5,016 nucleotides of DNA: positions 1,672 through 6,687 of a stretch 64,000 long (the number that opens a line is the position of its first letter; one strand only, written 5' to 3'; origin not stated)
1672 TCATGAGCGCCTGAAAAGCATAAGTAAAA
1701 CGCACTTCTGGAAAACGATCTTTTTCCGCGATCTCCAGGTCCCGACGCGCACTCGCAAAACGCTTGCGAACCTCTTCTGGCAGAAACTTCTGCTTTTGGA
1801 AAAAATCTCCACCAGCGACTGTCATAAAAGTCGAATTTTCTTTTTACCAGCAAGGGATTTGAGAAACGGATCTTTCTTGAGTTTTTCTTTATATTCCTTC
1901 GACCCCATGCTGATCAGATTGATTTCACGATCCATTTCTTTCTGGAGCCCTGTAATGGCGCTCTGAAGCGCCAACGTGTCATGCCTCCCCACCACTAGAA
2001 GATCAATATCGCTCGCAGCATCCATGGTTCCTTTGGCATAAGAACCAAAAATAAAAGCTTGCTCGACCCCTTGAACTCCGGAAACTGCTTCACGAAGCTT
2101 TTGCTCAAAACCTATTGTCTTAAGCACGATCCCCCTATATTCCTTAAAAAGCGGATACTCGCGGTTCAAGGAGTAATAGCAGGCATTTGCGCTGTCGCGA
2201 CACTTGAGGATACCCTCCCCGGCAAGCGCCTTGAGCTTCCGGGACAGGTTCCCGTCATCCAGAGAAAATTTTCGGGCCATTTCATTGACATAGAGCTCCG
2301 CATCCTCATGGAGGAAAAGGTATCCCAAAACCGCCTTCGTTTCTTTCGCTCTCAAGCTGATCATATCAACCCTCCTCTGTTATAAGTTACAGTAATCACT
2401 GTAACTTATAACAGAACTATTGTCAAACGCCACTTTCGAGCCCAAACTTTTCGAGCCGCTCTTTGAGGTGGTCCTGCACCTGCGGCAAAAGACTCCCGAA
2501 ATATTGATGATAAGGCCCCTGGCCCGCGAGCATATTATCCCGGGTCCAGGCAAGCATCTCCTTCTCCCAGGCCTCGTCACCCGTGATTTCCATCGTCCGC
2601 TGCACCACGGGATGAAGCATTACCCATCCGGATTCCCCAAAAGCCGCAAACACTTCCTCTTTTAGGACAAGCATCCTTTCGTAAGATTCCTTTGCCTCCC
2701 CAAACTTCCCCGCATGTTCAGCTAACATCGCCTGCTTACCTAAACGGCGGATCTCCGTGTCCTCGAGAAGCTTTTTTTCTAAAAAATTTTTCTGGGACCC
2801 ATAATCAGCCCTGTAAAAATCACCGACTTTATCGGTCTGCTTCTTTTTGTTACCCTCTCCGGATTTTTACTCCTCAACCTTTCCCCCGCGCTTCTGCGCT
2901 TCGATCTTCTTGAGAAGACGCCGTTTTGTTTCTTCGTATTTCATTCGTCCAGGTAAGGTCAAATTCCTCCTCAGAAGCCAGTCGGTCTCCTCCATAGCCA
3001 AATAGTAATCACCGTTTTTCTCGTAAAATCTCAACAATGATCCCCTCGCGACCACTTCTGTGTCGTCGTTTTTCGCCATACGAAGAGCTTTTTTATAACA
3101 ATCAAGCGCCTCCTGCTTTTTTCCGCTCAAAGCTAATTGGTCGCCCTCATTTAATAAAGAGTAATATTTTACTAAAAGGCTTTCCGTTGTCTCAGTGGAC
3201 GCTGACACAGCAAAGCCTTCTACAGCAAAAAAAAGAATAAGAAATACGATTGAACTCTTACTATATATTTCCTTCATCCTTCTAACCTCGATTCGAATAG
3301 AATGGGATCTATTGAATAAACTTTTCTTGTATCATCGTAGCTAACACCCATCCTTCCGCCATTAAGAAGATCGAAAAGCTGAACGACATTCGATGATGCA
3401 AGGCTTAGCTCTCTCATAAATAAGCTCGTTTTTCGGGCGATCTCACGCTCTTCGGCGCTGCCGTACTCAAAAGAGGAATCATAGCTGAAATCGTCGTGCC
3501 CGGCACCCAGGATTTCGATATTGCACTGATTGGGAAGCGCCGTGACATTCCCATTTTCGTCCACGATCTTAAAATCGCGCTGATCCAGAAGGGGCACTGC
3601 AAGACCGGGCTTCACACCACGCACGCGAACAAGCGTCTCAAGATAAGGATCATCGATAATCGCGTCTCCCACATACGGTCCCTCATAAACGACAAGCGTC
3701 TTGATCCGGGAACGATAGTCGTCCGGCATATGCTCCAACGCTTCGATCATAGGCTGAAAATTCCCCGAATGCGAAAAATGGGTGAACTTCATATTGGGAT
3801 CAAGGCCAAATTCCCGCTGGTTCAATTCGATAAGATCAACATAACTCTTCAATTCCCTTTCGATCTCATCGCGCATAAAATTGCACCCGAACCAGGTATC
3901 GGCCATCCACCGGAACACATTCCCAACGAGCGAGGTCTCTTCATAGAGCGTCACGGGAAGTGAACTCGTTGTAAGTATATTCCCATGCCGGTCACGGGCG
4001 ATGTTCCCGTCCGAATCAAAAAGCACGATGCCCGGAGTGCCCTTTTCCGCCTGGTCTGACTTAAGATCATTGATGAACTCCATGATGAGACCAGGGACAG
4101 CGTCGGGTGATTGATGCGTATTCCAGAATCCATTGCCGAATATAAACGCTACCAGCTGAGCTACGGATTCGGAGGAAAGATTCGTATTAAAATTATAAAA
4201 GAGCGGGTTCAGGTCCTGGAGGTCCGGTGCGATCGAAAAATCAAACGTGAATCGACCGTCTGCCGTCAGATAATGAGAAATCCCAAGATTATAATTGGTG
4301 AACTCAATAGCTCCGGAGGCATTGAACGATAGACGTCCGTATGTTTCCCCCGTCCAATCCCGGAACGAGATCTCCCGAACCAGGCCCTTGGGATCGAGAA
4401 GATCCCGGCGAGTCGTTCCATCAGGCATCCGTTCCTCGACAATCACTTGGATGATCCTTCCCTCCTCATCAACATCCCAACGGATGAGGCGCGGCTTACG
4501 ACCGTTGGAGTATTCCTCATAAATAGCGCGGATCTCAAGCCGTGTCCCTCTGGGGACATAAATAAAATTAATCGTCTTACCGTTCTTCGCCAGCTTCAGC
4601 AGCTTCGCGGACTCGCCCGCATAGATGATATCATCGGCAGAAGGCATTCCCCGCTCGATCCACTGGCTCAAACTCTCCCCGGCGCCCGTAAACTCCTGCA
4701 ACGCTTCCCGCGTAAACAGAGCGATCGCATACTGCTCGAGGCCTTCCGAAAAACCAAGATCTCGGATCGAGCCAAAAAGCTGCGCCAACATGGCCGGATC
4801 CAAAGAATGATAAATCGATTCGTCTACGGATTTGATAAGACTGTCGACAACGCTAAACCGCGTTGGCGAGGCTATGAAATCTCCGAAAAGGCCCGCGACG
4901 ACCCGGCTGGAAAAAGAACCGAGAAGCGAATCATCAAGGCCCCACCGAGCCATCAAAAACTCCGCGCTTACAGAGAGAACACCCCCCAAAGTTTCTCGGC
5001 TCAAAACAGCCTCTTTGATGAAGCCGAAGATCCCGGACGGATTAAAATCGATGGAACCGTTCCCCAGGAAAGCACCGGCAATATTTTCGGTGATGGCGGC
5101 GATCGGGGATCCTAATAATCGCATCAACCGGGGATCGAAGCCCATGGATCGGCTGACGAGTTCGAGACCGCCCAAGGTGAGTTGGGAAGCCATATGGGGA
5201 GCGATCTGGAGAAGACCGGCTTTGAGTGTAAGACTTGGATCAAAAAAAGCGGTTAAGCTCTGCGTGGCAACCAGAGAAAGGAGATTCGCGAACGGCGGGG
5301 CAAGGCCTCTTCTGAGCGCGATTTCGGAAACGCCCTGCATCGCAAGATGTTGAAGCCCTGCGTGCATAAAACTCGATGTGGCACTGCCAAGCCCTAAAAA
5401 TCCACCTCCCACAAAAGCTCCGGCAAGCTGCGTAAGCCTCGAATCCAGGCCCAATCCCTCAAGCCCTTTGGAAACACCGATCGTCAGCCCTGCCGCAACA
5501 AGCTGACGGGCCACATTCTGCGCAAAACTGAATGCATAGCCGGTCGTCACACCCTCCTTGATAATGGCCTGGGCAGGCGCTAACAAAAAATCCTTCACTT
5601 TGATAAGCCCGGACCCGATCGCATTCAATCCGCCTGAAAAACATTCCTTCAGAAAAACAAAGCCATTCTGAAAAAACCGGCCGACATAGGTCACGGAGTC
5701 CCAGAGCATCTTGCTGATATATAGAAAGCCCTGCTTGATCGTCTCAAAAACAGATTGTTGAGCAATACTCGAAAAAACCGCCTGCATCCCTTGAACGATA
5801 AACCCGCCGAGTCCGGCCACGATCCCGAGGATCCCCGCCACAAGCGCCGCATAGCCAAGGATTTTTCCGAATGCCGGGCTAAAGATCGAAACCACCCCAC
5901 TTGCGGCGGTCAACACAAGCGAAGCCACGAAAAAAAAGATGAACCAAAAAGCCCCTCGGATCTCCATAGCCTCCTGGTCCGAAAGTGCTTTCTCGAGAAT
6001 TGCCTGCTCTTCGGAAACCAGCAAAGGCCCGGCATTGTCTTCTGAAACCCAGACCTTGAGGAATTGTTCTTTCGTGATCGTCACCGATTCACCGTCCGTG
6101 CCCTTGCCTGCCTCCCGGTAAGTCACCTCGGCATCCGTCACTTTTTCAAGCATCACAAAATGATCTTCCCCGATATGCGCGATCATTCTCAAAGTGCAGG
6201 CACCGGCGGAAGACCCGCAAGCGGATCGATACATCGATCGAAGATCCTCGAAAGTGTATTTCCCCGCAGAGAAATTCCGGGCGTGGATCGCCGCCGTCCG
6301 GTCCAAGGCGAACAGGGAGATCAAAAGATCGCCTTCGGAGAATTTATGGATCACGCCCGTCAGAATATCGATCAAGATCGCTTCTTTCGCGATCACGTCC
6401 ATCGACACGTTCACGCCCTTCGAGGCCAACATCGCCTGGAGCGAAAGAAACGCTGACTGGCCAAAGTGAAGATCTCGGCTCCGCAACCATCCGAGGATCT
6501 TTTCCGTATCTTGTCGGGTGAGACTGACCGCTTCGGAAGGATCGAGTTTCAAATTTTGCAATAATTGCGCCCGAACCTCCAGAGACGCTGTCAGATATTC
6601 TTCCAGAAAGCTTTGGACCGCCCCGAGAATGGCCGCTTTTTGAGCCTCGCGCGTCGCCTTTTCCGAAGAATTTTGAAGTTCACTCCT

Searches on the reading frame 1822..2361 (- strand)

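Call 73: search_protein_families(library=pfam, proteins=[window:1822-2361:-], max_evalue=0.01)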
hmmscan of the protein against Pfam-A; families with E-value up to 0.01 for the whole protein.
window:1822-2361:- (179 aa): 6 families
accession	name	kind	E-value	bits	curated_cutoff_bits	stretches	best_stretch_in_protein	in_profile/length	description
PF01909.29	NTP_transf_2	-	6.7e-11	42.9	21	1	88-163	3-79/93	Nucleotidyltransferase domain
PF18765.7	Polbeta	-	2.9e-09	37.4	26.9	1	87-152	1-69/93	Polymerase beta, Nucleotidyltransferase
PF12840.13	HTH_20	-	5.5e-05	23.5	27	1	10-54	8-50/51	Helix-turn-helix domain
PF01047.28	MarR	-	0.0073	16.6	24.6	0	17-53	12-48/59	MarR family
PF22600.2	MTPAP-like_central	-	0.0088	16.6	27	0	85-140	25-71/139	Poly(A) RNA polymerase, mitochondrial-like, central palm domain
PF01022.26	HTH_5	-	0.0091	16.3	22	0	19-52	13-45/47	Bacterial regulatory protein, arsR family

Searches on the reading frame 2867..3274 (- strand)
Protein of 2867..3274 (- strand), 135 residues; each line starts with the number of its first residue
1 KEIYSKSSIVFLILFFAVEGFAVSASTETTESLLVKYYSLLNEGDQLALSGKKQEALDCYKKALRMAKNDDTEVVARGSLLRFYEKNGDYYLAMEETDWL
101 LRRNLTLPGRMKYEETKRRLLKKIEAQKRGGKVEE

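Call 10: search_protein_families(library=pfam, proteins=[window:2867-3274:-], max_evalue=0.01)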
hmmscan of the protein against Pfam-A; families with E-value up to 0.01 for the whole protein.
window:2867-3274:- (135 aa): 3 families
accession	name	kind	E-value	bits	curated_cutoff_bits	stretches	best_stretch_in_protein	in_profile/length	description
PF07719.23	TPR_2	-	0.00015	22.1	27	1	39-70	3-34/34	Tetratricopeptide repeat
PF00515.34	TPR_1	-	0.0005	20.2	27.8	1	39-69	3-33/34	Tetratricopeptide repeat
PF13181.12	TPR_8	-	0.0094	16.5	25.7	0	48-69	12-33/34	Tetratricopeptide repeat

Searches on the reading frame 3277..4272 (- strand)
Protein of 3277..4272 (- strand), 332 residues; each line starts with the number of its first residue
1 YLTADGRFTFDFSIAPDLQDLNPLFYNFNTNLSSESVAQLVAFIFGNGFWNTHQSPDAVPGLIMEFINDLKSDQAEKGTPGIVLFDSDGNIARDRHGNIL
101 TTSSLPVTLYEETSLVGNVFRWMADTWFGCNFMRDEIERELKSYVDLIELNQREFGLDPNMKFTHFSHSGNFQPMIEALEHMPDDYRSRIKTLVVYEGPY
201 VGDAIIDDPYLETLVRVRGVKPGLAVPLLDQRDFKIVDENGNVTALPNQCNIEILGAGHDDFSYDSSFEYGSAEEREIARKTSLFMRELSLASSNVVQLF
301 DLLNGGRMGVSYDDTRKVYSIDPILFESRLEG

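Call 71: search_solved_structures(query=A4, max_evalue=10, show_alignments=1)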
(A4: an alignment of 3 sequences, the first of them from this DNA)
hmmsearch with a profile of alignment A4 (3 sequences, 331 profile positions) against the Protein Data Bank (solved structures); distinct sequences matched with E-value up to 10: 2.
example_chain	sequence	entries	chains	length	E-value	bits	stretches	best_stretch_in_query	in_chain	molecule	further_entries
3goz_A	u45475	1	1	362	0.013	17.9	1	250-305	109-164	Leucine-rich repeat-containing protein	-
7apx_C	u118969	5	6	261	0.98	11.7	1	107-163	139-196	THO complex subunit THP2 | BJ4_G0025130.mRNA.1.CDS.1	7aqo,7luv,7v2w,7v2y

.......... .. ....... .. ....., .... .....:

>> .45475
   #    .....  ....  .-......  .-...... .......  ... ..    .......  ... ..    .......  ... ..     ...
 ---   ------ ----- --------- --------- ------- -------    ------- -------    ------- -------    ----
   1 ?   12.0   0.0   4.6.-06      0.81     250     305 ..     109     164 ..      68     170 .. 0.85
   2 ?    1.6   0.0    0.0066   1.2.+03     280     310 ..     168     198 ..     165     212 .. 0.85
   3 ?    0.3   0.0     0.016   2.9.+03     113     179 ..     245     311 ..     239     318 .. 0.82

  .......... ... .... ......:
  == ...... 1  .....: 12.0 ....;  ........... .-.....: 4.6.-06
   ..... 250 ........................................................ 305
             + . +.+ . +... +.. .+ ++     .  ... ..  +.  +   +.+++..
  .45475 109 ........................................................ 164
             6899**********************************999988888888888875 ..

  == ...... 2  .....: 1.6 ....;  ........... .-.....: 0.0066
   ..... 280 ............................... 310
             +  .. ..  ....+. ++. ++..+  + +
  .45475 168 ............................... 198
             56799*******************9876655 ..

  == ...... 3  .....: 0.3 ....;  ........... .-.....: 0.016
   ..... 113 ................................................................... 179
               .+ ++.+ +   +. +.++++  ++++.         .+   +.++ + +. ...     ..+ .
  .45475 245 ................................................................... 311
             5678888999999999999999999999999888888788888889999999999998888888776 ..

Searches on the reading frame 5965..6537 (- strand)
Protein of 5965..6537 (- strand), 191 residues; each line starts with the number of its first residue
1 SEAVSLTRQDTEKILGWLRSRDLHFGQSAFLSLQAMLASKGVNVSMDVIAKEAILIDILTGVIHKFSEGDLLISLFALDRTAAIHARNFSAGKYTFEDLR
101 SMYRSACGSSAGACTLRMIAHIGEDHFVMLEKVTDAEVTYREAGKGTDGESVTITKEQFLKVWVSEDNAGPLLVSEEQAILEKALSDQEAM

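Call 70: search_solved_structures(query=A3, max_evalue=10, show_alignments=1)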
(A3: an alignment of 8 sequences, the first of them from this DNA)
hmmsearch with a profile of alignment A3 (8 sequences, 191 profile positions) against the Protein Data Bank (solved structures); distinct sequences matched with E-value up to 10: 2.
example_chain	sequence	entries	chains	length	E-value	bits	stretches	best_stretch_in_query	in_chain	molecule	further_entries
5h05_A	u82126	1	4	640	1.1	12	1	41-77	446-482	AmyP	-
5h06_A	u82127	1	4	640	1.2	11.9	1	41-77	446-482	AmyP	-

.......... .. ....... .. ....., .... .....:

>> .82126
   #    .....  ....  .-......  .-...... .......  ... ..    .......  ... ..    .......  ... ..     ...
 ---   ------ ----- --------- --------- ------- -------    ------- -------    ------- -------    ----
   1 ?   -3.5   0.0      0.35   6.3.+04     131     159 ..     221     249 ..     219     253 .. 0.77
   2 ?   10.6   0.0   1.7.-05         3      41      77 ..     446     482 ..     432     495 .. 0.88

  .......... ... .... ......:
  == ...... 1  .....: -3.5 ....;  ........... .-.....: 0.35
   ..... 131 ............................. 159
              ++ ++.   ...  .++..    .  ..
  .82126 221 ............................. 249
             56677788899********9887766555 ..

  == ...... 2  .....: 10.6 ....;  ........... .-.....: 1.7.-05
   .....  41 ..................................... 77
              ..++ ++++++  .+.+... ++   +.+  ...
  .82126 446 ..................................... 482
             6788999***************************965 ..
